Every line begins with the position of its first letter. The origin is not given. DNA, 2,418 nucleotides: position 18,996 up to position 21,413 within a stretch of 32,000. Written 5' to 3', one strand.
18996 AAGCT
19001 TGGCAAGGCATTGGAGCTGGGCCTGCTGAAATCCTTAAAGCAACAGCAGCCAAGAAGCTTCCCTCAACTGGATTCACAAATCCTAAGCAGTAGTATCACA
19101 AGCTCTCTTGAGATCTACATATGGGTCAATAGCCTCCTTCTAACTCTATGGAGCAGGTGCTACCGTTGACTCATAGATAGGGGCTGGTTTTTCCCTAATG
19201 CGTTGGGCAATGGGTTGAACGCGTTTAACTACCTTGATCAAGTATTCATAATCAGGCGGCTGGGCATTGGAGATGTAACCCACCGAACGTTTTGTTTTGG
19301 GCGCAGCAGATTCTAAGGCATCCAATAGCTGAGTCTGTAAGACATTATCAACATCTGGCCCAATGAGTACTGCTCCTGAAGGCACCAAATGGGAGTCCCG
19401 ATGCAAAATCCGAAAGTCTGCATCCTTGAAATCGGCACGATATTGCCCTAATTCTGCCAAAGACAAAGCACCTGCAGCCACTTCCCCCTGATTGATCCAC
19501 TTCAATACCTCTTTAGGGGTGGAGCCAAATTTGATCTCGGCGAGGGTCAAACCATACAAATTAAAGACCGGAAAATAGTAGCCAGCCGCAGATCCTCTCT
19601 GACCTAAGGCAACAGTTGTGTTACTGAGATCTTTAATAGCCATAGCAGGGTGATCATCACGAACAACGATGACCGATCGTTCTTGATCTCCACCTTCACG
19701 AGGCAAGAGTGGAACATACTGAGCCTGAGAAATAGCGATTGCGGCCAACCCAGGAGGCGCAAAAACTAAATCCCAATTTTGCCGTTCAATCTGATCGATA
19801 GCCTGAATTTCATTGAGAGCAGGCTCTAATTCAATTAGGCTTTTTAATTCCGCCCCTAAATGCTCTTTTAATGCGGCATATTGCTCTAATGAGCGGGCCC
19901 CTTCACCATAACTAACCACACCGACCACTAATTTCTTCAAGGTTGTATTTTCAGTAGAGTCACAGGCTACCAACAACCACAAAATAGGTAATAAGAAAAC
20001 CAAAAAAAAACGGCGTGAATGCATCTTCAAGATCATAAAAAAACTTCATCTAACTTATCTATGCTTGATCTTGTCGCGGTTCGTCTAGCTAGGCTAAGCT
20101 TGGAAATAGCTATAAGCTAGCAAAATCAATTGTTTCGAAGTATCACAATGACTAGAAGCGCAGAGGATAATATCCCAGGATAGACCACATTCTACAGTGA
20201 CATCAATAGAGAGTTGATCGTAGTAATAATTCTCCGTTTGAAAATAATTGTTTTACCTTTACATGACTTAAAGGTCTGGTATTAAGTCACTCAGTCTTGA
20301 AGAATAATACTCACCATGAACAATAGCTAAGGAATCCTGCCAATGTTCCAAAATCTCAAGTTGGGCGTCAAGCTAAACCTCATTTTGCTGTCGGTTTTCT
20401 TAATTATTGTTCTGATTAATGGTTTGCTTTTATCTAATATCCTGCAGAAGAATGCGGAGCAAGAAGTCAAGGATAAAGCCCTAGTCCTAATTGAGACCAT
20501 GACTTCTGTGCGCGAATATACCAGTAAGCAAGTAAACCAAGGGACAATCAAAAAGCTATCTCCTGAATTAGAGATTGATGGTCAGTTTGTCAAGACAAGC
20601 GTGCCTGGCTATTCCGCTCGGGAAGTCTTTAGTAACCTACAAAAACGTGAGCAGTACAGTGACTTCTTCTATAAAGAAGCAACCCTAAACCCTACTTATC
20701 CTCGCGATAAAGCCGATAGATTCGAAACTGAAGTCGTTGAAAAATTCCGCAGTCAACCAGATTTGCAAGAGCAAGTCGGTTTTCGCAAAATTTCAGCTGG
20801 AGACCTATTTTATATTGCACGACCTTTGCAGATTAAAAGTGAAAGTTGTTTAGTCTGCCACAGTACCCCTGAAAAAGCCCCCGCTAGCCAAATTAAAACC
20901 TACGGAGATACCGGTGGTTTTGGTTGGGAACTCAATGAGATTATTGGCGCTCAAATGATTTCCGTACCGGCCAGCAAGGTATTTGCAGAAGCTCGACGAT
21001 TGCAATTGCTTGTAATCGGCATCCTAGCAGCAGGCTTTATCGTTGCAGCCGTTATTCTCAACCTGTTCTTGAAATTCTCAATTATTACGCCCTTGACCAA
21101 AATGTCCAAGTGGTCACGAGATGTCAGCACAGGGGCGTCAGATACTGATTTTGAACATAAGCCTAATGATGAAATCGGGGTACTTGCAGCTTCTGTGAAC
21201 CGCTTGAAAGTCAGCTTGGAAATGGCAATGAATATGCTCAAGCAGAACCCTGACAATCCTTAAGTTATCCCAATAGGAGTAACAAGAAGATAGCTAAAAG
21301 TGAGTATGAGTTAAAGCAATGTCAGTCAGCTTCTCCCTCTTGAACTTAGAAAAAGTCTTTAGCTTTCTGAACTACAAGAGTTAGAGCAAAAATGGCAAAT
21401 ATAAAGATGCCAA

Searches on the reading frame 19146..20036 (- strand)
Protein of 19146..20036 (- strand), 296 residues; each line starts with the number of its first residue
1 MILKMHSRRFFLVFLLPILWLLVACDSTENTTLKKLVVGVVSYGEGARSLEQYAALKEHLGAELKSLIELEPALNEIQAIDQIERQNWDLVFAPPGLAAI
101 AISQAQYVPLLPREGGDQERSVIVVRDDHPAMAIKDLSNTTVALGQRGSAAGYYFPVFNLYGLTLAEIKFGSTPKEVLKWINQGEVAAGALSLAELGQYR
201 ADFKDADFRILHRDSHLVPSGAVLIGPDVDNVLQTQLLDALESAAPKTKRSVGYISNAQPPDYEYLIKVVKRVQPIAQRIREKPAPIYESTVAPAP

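Call 68: search_protein_families(library=pfam, proteins=[window:19146-20036:-], max_evalue=0.00001)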
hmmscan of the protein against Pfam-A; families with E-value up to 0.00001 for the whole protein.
window:19146-20036:- (296 aa): 1 family
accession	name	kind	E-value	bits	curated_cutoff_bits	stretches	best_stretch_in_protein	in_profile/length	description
PF12974.12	Phosphonate-bd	-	4.4e-27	95.4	27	1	38-245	1-217/242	ABC transporter, phosphonate, periplasmic substrate-binding protein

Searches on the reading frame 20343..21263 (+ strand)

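Call 68: search_protein_families(library=pfam, proteins=[window:20343-21263:+], max_evalue=0.00001)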
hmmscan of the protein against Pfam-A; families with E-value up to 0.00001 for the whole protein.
window:20343-21263:+ (306 aa): 2 families
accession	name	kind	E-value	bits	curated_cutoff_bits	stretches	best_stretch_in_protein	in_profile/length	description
PF11845.13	Tll0287-like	-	1.7e-43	149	24.1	1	35-209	1-144/144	Tll0287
PF00672.30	HAMP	-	6.1e-07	30.1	25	1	246-293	5-52/53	HAMP domain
